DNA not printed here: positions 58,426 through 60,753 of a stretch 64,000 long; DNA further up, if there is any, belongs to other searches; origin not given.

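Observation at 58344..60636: HTH-fused SF2 helicase coupled to a tiny zinc-ribbon protein: candidate uncharacterised defence or mobile-element module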

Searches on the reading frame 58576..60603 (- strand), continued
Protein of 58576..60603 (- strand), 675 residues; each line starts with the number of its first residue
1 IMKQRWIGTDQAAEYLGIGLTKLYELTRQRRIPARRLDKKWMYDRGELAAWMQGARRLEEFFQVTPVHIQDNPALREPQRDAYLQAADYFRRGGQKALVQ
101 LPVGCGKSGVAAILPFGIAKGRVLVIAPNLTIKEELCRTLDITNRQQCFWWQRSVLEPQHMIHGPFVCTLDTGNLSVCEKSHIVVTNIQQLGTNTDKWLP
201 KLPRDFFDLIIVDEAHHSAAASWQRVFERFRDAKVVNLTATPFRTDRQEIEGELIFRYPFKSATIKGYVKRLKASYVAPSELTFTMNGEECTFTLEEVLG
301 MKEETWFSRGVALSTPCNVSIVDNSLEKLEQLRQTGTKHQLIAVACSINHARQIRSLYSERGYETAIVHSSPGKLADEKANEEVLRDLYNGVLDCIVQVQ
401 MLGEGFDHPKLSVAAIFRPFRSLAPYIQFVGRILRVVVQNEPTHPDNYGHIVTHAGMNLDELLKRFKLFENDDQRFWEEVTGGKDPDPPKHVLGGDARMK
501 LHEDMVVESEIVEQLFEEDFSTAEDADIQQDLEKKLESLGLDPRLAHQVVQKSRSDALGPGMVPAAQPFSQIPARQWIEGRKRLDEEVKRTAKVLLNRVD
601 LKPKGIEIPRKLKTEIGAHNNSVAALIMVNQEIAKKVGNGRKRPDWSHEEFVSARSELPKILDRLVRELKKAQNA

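Call 29: get_annotated_region(hit=H10, flank=7000)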
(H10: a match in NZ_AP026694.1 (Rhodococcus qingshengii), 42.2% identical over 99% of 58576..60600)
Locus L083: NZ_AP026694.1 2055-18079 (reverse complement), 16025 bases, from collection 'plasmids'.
description: Rhodococcus qingshengii strain N9T-4 plasmid pN9T4-3, complete sequence
organism: Rhodococcus qingshengii (NCBI taxid 334542)
taxonomy: Bacteria; Actinomycetota; Actinomycetes; Mycobacteriales; Nocardiaceae; Rhodococcus; Rhodococcus qingshengii
host: -; source: cruid oil; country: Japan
typing (MOB-suite, as given by PLSDB): non-mobilizable; replicon rep_cluster_1626
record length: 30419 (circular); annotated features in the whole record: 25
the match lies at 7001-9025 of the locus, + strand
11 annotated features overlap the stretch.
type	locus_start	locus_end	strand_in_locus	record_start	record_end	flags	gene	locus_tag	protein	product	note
CDS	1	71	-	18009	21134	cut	-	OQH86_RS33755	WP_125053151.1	CHAT domain-containing protein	-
CDS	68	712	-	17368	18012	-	-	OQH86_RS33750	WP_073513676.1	hypothetical protein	-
CDS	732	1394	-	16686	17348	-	-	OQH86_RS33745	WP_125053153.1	sigma factor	GO:0006352 - DNA-templated transcription initiation [Evidence IEA]; GO:0006355 - regulation of DNA-templated ...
CDS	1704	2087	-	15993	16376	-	-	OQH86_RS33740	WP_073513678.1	hypothetical protein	-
CDS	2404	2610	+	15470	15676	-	-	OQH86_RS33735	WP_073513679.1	hypothetical protein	-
CDS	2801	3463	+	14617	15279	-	-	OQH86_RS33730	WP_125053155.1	GNAT family N-acyltransferase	-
CDS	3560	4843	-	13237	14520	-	-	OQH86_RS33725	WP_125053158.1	IS256 family transposase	-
CDS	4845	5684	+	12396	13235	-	-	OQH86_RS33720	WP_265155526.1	ThiF family adenylyltransferase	-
CDS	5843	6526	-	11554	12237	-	-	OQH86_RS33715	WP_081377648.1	recombinase family protein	GO:0006310 - DNA recombination [Evidence IEA]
CDS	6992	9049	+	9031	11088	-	-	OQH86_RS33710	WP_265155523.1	DEAD/DEAH box helicase family protein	-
CDS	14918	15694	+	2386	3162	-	-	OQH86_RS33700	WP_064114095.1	ParA family protein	-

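Call 30: get_annotated_region(hit=H23, flank=5000)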
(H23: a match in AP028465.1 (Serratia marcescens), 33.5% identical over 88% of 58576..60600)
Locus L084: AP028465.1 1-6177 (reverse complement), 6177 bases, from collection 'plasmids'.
description: Serratia marcescens 10VA4 plasmid p10VA4 DNA, complete sequence
organism: Serratia marcescens (NCBI taxid 615)
taxonomy: Bacteria; Pseudomonadota; Gammaproteobacteria; Enterobacterales; Yersiniaceae; Serratia; Serratia marcescens
host: -; source: Homo sapiens; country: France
typing (MOB-suite, as given by PLSDB): mobilizable; replicon Col(Ye4449); relaxase MOBP
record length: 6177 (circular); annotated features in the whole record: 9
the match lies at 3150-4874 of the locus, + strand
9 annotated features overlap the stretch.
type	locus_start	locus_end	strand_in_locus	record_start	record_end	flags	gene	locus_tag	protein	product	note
CDS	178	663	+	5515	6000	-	-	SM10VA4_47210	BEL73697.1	hypothetical protein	-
CDS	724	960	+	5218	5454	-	-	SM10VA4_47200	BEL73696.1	hypothetical protein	-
CDS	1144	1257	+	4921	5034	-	-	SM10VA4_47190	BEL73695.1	hypothetical protein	-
CDS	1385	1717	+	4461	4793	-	-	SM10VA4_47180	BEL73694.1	toxin RelE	-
CDS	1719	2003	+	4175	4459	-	-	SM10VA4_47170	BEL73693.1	transcriptional regulator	-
CDS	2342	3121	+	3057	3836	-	-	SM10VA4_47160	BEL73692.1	hypothetical protein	-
CDS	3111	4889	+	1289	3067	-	-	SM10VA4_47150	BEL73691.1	helicase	-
CDS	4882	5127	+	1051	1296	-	-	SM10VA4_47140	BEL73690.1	hypothetical protein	-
CDS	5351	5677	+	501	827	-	-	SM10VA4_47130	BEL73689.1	hypothetical protein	-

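Call 31: get_annotated_region(hit=H18, flank=8000)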
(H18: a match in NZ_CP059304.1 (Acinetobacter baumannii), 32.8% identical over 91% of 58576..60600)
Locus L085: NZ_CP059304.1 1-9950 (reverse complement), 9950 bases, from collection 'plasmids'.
description: Acinetobacter baumannii strain AC1633 plasmid pAC1633-3, complete sequence
organism: Acinetobacter baumannii (NCBI taxid 470)
taxonomy: Bacteria; Pseudomonadota; Gammaproteobacteria; Moraxellales; Moraxellaceae; Acinetobacter; Acinetobacter baumannii
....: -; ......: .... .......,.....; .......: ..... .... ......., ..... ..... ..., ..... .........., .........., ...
typing (MOB-suite, as given by PLSDB): mobilizable; replicon rep_cluster_1283; relaxase MOBQ
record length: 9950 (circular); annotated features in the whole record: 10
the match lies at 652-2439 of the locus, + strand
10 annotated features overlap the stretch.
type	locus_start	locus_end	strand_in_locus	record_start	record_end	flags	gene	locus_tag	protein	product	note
CDS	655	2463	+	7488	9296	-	-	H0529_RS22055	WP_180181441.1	DEAD/DEAH box helicase family protein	-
CDS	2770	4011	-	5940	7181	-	-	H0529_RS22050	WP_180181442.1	HipA domain-containing protein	-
CDS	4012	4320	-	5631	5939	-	-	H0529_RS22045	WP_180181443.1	helix-turn-helix domain-containing protein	-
CDS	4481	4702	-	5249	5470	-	-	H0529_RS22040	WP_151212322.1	hypothetical protein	-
CDS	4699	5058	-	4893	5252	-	-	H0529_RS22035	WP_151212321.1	hypothetical protein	-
CDS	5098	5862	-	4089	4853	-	-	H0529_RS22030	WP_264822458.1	MobA/MobL family protein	-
CDS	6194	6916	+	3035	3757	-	-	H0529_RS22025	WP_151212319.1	hypothetical protein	-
CDS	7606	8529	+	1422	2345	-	repM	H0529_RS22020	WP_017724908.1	replication initiation protein RepM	GO:0006270 - DNA replication initiation [Evidence IEA]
CDS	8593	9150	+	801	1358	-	-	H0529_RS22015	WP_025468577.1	plasmid replication DNA-binding protein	-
CDS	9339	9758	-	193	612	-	-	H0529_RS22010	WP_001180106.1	SMI1/KNR4 family protein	GO:0042546 - cell wall biogenesis [Evidence IEA]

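Call 32: get_annotated_region(hit=H17, flank=6000)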
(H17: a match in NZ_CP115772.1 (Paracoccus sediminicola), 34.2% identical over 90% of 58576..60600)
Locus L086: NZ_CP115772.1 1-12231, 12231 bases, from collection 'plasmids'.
description: Paracoccus sediminicola strain SCSIO 76264 plasmid p4, complete sequence
organism: Paracoccus sediminicola (NCBI taxid 3017783)
taxonomy: Bacteria; Pseudomonadota; Alphaproteobacteria; Rhodobacterales; Paracoccaceae; Paracoccus; Paracoccus sediminicola
host: -; source: cell culture,sediment; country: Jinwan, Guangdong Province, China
typing (MOB-suite, as given by PLSDB): non-mobilizable
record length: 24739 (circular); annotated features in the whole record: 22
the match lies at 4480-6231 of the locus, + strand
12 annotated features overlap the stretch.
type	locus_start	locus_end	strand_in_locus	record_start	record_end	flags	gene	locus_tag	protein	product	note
CDS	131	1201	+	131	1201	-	-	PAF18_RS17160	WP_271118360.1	replication initiator protein A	-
CDS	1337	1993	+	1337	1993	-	-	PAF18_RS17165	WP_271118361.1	ParA family protein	-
CDS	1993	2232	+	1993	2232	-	-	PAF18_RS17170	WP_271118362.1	hypothetical protein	-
CDS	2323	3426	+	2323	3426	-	-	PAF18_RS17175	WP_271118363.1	DNA adenine methylase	GO:0032775 - DNA methylation on adenine [Evidence IEA]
CDS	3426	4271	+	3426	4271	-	-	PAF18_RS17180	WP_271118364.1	DpnII family type II restriction endonuclease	GO:0009307 - DNA restriction-modification system [Evidence IEA]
CDS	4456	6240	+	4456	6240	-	-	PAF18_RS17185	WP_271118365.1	DEAD/DEAH box helicase family protein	-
CDS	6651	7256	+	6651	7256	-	-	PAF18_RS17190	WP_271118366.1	site-specific integrase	GO:0015074 - DNA integration [Evidence IEA]; GO:0006310 - DNA recombination [Evidence IEA]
CDS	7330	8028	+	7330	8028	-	-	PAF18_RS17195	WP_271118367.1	aldo/keto reductase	-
CDS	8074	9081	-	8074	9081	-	-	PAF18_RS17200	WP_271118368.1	nitronate monooxygenase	-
CDS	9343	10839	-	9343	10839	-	-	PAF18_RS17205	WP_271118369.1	PLP-dependent aminotransferase family protein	-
CDS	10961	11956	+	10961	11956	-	-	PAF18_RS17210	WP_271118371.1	TRAP transporter substrate-binding protein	-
CDS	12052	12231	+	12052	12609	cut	-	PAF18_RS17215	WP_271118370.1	TRAP transporter small permease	-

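Call 33: get_annotated_region(hit=H19, flank=5000)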
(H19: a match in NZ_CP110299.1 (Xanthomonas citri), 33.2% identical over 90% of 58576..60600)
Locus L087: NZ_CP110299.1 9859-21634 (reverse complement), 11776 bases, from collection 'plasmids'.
description: Xanthomonas citri pv. fuscans strain BRM48906 plasmid unnamed, complete sequence
organism: Xanthomonas citri (NCBI taxid 366649)
taxonomy: Bacteria; Pseudomonadota; Gammaproteobacteria; Lysobacterales; Lysobacteraceae; Xanthomonas; Xanthomonas citri
host: -; source: Phaseolus vulgaris,cell culture,leaf; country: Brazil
typing (MOB-suite, as given by PLSDB): conjugative; replicon rep_cluster_2042; relaxase MOBP; mating-pair formation MPF_T
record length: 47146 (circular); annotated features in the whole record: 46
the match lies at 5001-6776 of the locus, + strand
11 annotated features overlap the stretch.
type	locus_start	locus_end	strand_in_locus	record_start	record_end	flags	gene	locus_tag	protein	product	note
CDS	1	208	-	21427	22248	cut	-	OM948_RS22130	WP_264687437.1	hypothetical protein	-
CDS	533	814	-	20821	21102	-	-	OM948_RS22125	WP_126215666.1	hypothetical protein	-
CDS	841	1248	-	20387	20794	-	-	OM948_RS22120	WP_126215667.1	hypothetical protein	-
CDS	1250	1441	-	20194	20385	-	-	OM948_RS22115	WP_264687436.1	hypothetical protein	-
CDS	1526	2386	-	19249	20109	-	-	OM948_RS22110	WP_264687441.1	DUF3560 domain-containing protein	-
CDS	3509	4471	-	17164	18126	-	-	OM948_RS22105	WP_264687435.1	recombinase family protein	-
CDS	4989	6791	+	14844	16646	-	-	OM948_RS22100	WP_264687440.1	DEAD/DEAH box helicase family protein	-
CDS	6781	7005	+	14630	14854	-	-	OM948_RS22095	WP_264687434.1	hypothetical protein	-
CDS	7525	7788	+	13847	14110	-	-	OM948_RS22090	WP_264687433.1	DUF1778 domain-containing protein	-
CDS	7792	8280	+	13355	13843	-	-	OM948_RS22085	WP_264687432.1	GNAT family N-acetyltransferase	-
CDS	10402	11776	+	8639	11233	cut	-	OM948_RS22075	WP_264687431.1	DEAD/DEAH box helicase family protein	-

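Call 35: search_solved_structures(query=window:58576-60600:-, max_evalue=0.001, show_alignments=1)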
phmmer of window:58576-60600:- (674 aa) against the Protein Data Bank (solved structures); distinct sequences matched with E-value up to 0.001: 10.
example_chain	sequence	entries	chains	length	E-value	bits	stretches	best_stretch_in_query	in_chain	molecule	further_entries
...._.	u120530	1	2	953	9.5e-11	43.9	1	197-437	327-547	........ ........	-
6jde_B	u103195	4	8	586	9.6e-10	40.6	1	205-436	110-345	Putative DNA repair helicase RadD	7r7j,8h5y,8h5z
3h1t_A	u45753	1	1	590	1e-08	37.2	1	199-434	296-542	Type I site-specific restriction-modification system, R (Restriction) subunit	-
6p66_A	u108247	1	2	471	8.1e-08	34.2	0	322-435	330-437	DNA repair protein RAD25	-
2fwr_A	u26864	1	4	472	8.2e-08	34.2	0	322-435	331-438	DNA repair protein RAD25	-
6p4f_A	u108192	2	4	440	5.9e-06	28.1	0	318-435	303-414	DNA-dependent ATPase XPBII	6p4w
5tnu_A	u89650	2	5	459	7e-06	27.8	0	318-435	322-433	DNA-dependent ATPase XPBII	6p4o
2fzl_A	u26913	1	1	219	0.00028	22.5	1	321-435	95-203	DNA repair protein RAD25, XPB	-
1c4o_A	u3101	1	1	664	0.00048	21.8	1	324-434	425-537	DNA NUCLEOTIDE EXCISION REPAIR ENZYME UVRB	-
1d2m_A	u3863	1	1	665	0.00048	21.8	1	324-434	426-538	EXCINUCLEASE ABC SUBUNIT B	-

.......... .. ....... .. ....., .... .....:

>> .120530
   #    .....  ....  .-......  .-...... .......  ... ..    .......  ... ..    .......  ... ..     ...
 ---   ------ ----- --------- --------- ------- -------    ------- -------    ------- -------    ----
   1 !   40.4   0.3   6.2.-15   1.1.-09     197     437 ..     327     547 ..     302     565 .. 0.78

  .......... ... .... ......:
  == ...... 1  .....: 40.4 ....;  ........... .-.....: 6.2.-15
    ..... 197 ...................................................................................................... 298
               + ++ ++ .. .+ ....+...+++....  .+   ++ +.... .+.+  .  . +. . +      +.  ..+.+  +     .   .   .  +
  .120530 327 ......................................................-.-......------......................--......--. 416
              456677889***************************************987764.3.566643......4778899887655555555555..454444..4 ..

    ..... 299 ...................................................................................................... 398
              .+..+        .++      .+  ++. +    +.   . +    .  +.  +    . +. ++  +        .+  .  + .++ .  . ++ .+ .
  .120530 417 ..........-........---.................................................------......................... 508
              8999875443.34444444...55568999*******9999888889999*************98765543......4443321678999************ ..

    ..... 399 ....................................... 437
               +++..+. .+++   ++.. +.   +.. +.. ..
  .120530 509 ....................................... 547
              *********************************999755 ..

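Call 37: search_protein_families(library=pfam, proteins=[L082:1-924:+, L082:914-2692:+, L082:2685-2918:+, L084:2342-3121:+, L087:6781-7005:+, L081:5864-6568:-, L081:8829-9089:+], max_evalue=0.01)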
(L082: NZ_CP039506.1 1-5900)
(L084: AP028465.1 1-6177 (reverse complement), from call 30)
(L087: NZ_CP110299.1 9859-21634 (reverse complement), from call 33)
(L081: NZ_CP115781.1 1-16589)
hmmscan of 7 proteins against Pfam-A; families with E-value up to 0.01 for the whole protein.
L082:1-924:+ (307 aa): 2 families
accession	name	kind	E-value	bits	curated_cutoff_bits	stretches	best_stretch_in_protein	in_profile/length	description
PF03090.23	Replicase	-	2.6e-45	154.2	26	1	28-156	2-129/130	Replicase family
PF08708.16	PriCT_1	-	1.4e-08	34.7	21.1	1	175-237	12-65/67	Primase C terminal 1 (PriCT-1)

L082:914-2692:+ (592 aa): 4 families
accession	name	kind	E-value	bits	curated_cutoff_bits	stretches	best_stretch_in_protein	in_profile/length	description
PF04851.21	ResIII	-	4.4e-26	92.2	22.5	1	13-183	3-163/164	Type III restriction enzyme, res subunit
PF00271.37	Helicase_C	-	4.1e-07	30.7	23.5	1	293-377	25-109/110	Helicase conserved C-terminal domain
PF00270.35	DEAD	-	1.6e-05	25.2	26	1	17-183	3-161/167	DEAD/DEAH box helicase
PF18766.7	SWI2_SNF2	-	0.0001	22.5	26.7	1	119-212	91-188/221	SWI2/SNF2 ATPase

L082:2685-2918:+ (77 aa): 1 family
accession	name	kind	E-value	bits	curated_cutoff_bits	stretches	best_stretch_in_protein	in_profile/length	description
PF06573.16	Churchill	-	0.0034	18.1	25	1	14-62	54-101/112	Churchill protein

L084:2342-3121:+ (259 aa): 2 families
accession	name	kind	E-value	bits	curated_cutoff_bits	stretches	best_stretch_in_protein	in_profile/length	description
PF03090.23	Replicase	-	1.2e-38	132.6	26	1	3-108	25-129/130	Replicase family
PF08708.16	PriCT_1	-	1.7e-09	37.6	21.1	1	127-189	12-65/67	Primase C terminal 1 (PriCT-1)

L087:6781-7005:+ (74 aa): 0 families

L081:5864-6568:- (234 aa): 0 families

L081:8829-9089:+ (86 aa): 0 families

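Call 44: find_encoding_contigs(protein=P0001, flank=10000, max_places=4)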
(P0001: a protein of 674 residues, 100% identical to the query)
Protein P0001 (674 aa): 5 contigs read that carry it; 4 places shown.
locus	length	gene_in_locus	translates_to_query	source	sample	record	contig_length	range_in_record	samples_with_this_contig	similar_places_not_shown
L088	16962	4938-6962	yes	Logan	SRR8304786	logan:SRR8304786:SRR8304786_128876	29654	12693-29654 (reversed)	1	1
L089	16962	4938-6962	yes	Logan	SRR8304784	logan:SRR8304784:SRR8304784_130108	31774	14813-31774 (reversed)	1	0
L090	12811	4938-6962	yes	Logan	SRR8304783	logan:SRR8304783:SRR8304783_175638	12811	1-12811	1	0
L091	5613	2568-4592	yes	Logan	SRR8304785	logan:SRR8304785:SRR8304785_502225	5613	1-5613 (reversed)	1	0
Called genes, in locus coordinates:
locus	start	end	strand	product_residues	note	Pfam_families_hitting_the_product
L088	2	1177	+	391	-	?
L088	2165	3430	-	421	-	-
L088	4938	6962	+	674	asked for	PF12728:HTH_17, PF00270:DEAD (weak), PF04851:ResIII, PF00271:Helicase_C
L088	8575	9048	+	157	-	-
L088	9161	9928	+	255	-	PF09697:Porph_ging, PF22252:PNGase_F-II_N (faint)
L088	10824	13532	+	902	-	PF13620:CarboxypepD_reg, PF13715:CarbopepD_reg_2, PF14905:OMP_b-brl_3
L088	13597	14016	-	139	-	PF03100:CcmE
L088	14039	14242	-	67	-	PF20077:CcmD_alt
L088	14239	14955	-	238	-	PF01578:Cytochrom_C_asm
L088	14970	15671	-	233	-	PF03379:CcmB, PF12698:ABC2_membrane_3 (weak)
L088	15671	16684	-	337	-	PF01565:FAD_binding_4, PF02873:MurB_C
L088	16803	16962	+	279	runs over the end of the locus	PF01145:Band_7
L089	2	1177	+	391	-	?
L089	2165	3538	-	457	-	-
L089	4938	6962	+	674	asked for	PF12728:HTH_17, PF00270:DEAD (weak), PF04851:ResIII, PF00271:Helicase_C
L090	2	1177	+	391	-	?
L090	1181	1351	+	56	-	-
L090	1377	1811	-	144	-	-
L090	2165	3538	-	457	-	-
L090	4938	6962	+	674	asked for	PF12728:HTH_17, PF00270:DEAD (weak), PF04851:ResIII, PF00271:Helicase_C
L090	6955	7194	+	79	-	-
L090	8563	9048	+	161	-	-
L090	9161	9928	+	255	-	PF09697:Porph_ging, PF22252:PNGase_F-II_N (faint)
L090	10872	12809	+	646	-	?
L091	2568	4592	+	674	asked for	PF12728:HTH_17, PF00270:DEAD (weak), PF04851:ResIII, PF00271:Helicase_C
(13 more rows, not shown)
